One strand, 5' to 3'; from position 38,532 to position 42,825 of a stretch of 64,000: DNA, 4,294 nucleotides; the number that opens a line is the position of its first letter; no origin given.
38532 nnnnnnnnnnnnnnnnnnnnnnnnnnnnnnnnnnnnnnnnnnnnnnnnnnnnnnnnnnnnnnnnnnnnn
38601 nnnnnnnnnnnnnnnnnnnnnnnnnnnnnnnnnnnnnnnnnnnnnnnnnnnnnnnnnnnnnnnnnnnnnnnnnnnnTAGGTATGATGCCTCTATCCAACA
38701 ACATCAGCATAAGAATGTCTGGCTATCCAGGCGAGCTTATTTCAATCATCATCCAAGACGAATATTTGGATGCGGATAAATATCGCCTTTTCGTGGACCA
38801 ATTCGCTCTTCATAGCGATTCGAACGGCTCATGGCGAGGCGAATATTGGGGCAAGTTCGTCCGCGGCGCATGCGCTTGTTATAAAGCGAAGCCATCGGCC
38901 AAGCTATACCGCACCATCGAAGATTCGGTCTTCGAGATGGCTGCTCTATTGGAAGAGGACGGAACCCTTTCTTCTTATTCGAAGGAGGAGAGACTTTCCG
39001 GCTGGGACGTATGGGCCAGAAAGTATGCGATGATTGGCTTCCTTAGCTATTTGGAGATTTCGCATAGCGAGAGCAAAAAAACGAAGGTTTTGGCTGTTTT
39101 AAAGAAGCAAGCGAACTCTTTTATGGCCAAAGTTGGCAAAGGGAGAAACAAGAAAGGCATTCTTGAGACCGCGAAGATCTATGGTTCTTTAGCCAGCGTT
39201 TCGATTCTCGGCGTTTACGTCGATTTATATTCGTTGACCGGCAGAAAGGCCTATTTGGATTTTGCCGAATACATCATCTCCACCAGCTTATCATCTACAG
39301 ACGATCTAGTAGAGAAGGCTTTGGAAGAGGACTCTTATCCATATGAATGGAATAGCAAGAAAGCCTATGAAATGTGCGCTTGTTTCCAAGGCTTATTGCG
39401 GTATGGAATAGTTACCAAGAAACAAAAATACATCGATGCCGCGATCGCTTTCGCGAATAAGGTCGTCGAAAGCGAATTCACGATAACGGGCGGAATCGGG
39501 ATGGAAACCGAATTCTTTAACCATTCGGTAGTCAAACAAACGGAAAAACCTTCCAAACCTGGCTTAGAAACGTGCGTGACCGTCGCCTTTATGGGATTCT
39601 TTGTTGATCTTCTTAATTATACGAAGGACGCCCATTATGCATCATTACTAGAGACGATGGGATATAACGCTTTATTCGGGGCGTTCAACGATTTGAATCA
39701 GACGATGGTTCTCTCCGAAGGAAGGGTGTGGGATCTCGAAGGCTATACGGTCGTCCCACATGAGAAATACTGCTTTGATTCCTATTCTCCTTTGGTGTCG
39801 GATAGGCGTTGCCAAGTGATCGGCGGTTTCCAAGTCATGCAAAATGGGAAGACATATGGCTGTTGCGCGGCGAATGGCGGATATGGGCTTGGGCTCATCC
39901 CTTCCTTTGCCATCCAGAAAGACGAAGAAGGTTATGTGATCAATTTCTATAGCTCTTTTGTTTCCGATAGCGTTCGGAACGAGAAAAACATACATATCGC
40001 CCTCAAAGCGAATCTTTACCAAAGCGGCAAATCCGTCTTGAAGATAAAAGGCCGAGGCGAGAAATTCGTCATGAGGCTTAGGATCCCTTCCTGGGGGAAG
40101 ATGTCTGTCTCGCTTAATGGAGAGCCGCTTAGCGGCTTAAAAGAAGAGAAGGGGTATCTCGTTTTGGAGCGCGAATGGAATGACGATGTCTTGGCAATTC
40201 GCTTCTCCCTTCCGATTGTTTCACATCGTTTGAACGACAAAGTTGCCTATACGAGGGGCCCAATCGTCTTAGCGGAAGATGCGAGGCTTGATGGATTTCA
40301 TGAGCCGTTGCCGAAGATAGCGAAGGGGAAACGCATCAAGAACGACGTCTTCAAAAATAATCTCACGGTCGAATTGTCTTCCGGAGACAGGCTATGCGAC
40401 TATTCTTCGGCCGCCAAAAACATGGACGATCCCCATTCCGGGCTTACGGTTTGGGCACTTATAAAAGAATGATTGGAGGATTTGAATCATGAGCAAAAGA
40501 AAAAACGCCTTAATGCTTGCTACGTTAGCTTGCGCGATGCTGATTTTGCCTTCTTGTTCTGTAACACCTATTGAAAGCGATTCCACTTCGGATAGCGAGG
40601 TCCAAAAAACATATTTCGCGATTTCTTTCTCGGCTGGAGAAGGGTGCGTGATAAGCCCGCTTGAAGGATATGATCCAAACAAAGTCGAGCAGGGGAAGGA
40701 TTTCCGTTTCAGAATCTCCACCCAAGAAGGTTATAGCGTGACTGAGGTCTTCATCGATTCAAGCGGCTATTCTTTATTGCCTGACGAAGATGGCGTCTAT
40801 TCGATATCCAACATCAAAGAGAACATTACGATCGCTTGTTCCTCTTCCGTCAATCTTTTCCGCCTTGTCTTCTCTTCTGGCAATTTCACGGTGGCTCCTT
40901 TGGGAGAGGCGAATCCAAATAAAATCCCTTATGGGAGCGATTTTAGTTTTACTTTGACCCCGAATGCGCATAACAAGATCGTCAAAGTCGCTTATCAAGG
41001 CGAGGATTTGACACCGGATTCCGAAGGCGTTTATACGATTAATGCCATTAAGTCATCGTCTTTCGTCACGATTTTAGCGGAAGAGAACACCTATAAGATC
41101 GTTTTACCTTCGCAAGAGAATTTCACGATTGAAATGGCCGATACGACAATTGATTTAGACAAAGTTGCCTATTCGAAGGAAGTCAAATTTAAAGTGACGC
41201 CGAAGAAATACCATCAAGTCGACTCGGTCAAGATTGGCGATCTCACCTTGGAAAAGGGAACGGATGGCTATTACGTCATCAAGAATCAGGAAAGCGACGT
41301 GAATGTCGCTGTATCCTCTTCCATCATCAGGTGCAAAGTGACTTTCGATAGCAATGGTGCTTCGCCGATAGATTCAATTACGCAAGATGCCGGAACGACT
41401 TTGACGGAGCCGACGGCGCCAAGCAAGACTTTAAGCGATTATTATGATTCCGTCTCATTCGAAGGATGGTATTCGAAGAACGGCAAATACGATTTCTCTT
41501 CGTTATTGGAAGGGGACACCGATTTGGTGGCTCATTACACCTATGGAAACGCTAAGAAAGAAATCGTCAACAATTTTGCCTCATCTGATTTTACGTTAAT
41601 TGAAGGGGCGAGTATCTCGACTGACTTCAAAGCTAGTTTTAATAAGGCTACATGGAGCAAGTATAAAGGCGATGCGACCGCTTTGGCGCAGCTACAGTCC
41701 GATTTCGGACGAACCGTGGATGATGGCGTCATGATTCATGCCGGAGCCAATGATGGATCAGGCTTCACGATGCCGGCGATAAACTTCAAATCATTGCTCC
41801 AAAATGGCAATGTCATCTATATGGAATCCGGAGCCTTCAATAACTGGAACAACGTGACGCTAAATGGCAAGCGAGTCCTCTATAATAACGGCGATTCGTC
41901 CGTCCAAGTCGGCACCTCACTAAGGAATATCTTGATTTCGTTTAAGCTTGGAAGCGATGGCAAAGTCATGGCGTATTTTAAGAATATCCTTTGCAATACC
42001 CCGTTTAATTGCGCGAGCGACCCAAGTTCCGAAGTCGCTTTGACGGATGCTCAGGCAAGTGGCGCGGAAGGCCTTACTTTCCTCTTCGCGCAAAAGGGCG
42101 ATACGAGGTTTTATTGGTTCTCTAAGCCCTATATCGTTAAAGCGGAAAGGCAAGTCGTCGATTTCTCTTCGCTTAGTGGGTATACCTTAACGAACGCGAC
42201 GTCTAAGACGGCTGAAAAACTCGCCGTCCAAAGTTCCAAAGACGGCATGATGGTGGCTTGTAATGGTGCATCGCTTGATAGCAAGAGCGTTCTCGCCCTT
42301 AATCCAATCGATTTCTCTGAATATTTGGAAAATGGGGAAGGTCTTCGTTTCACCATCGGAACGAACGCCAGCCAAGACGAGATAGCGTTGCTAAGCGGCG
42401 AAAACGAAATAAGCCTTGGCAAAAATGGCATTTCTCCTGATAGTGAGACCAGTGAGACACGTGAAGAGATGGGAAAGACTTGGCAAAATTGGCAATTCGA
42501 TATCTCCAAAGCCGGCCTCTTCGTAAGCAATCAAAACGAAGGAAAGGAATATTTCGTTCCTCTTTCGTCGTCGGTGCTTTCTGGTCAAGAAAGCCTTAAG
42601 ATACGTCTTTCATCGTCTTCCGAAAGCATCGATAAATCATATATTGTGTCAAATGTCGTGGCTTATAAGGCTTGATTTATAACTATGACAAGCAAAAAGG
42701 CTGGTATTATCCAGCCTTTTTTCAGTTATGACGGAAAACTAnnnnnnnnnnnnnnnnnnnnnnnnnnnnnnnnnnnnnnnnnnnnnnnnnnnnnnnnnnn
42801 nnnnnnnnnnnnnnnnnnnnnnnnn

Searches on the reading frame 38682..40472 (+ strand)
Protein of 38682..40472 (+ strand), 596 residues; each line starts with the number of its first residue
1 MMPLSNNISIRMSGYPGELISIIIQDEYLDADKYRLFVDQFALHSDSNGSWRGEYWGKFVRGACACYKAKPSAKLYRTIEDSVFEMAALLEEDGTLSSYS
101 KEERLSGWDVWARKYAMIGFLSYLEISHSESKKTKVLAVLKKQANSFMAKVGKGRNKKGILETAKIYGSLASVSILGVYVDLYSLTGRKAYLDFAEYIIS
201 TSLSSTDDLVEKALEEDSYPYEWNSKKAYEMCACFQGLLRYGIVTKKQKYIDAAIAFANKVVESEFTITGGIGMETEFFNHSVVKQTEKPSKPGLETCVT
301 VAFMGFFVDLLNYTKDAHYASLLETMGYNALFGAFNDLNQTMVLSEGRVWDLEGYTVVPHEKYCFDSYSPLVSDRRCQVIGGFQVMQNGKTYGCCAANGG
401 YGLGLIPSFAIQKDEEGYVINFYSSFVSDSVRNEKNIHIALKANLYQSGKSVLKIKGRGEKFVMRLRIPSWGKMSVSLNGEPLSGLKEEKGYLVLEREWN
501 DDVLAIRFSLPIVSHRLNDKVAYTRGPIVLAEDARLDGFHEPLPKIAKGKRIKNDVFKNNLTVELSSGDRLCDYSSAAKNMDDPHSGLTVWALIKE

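Call 67: search_protein_families(library=pfam, proteins=[window:38682-40472:+], max_evalue=0.00001)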
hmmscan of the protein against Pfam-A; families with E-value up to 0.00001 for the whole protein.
window:38682-40472:+ (596 aa): 2 families
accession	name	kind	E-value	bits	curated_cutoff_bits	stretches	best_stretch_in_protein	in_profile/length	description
PF07944.18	Beta-AFase-like_GH127_cat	-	3.4e-27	95.9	24.9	1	47-335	51-329/376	Beta-L-arabinofuranosidase, GH127 catalytic domain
PF20736.2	Glyco_hydro127M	-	1.7e-10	41.3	24.2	1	426-511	7-94/95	Beta-L-arabinofuranosidase, GH127 middle domain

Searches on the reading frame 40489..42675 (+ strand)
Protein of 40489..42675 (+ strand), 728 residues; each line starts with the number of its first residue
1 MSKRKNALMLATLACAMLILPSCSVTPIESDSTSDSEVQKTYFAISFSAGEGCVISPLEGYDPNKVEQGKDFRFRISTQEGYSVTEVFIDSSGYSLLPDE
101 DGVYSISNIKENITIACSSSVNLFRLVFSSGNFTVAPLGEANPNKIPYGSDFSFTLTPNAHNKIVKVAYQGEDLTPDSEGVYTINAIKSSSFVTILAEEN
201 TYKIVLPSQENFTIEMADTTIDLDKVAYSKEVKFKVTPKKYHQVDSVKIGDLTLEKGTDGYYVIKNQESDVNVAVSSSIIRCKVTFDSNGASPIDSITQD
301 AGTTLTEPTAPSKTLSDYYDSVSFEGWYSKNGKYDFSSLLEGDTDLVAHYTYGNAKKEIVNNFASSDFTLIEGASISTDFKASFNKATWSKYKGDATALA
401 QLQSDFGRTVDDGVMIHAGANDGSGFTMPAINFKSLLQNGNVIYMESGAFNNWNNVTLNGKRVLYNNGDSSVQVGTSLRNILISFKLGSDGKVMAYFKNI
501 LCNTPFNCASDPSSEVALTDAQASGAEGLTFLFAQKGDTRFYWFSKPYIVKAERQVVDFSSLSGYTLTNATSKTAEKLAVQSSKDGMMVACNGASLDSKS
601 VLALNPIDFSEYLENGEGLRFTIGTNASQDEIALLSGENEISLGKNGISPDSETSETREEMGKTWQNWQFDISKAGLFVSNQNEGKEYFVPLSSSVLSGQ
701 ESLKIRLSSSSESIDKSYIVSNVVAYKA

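Call 67: search_protein_families(library=pfam, proteins=[window:40489-42675:+], max_evalue=0.00001)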
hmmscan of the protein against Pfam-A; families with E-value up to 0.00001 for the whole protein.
window:40489-42675:+ (728 aa): 1 family
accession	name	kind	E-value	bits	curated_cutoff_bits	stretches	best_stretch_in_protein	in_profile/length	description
PF09479.16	Flg_new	-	1.1e-07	32.2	27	1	283-349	2-65/65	Listeria-Bacteroides repeat domain (List_Bact_rpt)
